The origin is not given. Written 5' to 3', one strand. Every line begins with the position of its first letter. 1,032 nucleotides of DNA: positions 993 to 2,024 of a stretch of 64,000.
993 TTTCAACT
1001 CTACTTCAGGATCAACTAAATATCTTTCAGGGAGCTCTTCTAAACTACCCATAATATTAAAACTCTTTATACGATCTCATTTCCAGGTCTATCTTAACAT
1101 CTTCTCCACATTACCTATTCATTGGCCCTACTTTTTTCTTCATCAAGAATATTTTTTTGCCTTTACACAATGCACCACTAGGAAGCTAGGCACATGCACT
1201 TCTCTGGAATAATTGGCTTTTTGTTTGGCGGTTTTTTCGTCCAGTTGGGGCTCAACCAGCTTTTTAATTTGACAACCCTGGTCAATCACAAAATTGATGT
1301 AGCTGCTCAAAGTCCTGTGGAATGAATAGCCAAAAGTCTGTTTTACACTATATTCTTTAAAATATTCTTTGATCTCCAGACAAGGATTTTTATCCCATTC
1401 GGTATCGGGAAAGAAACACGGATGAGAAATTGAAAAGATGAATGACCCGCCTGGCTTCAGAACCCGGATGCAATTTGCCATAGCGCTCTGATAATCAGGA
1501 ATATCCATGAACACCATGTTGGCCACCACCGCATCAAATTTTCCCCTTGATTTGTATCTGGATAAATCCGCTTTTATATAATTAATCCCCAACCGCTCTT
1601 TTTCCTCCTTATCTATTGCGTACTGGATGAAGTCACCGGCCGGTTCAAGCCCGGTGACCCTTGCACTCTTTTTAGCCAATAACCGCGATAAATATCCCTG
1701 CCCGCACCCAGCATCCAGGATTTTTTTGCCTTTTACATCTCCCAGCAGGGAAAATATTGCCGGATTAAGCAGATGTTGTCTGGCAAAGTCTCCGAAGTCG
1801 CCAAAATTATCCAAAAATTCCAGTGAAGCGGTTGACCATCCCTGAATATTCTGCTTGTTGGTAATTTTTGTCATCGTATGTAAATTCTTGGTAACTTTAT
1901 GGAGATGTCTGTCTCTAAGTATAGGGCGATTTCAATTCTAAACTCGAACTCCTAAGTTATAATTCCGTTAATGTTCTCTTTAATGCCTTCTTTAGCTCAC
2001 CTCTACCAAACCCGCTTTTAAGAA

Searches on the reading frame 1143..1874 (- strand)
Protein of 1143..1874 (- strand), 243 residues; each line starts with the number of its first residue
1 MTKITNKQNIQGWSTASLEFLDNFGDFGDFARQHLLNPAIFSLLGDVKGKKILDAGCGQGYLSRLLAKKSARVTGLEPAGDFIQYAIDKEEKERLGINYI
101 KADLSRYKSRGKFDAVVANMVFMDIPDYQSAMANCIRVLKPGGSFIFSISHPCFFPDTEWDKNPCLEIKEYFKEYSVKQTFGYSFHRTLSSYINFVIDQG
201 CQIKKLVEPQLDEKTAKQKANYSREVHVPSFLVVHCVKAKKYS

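Call 99: search_protein_families(library=pfam, proteins=[window:1143-1874:-], max_evalue=0.001)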
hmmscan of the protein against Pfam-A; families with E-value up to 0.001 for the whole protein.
window:1143-1874:- (243 aa): 13 families
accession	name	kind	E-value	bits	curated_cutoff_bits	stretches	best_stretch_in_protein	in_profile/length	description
PF08241.18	Methyltransf_11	-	6e-20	72.1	21.2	1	53-147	1-95/95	Methyltransferase domain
PF13649.12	Methyltransf_25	-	9.5e-19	68.3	27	1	52-143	1-97/97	Methyltransferase domain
PF13847.12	Methyltransf_31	-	4.8e-16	59.2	27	1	48-148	3-110/145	Methyltransferase domain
PF13489.12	Methyltransf_23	-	1.7e-14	54.3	27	1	44-165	17-134/164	Methyltransferase domain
PF08242.18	Methyltransf_12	-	4.6e-14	53.4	30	1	53-144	1-97/98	Methyltransferase domain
PF01209.24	Ubie_methyltran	-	3.9e-07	30.1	20.1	1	37-151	36-156/233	ubiE/COQ5 methyltransferase family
PF05401.17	NodS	-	1e-06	29.2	24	1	44-148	39-145/201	Nodulation protein S (NodS)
PF03848.20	TehB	-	2.1e-06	27.8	20.4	1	47-144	29-129/193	Tellurite resistance protein TehB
PF05175.20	MTS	-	2.9e-06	27.5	23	1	46-147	29-138/170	Methyltransferase small domain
PF07021.18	MetW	-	8.8e-06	25.9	21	1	48-138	13-101/193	Methionine biosynthesis protein MetW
PF08003.17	Methyltransf_9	-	1.6e-05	24.5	23.8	1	44-87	111-157/315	Protein of unknown function (DUF1698)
PF13679.12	Methyltransf_32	-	4.3e-05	23.9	27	1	43-94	20-77/143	Methyltransferase domain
PF02353.26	CMAS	-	0.00057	19.7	27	1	47-147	61-164/273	Mycolic acid cyclopropane synthetase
